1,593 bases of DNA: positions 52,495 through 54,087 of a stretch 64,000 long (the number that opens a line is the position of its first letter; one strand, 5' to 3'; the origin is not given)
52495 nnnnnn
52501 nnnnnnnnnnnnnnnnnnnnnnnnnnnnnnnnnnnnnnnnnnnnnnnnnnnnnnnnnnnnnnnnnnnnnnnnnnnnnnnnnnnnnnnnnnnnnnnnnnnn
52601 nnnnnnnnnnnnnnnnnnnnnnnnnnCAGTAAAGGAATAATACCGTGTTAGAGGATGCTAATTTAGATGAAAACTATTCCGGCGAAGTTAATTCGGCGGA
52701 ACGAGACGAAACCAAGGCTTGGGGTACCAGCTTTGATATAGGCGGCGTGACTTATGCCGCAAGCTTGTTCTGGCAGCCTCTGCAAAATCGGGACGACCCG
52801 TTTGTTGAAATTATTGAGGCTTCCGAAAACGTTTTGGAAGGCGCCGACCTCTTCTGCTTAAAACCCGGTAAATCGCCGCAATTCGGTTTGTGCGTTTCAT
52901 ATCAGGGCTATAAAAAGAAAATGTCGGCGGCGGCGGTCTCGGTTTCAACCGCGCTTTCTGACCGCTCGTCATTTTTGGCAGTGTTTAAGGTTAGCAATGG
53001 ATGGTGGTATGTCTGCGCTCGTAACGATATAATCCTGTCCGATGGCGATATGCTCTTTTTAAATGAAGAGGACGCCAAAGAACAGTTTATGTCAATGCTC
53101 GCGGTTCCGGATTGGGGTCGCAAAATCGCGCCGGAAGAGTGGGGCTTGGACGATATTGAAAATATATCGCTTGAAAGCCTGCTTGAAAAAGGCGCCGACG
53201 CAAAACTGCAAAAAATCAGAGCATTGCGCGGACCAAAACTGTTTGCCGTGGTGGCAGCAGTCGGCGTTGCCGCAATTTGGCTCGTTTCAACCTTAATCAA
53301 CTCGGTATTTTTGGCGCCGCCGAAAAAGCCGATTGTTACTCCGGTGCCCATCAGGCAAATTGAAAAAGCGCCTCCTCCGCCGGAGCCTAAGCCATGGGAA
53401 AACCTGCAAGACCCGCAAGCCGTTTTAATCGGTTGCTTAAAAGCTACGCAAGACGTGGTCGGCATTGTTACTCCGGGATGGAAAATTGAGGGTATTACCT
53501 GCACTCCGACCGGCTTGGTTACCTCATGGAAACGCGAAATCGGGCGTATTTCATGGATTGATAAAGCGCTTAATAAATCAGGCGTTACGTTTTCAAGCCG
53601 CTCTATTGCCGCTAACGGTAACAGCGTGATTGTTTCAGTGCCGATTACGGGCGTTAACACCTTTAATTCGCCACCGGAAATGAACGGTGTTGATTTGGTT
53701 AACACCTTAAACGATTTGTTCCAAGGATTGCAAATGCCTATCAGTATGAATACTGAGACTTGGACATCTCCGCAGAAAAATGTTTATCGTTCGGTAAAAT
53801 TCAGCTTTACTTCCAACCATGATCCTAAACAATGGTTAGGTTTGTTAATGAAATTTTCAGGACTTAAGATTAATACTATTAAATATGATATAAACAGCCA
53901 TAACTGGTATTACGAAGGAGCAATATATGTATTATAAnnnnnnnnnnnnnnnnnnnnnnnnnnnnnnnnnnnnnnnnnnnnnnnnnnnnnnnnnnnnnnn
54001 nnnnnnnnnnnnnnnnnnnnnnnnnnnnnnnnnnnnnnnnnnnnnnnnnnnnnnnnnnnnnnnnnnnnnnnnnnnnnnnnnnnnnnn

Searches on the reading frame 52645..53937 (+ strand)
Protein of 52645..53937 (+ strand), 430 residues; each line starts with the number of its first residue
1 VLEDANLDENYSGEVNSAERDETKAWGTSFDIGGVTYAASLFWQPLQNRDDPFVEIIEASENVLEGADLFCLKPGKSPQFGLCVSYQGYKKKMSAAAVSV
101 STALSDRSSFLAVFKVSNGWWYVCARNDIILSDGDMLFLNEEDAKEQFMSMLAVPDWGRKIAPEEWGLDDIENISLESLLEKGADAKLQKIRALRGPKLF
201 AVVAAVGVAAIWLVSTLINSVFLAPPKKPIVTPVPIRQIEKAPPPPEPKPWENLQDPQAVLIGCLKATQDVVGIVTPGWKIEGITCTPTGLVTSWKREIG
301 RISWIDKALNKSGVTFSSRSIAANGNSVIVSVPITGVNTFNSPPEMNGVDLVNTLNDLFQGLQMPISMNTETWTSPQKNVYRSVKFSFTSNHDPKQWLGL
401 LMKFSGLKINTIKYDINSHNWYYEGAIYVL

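Call 11: search_protein_families(library=pfam, proteins=[window:52645-53937:+], max_evalue=0.001)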
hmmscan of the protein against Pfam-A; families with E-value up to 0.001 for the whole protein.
window:52645-53937:+ (430 aa): 1 family
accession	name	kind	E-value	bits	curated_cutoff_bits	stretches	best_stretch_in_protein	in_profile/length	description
PF06864.17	PAP_PilO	-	1.1e-19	71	26.7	1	38-429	2-419/419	Pilin accessory protein (PilO)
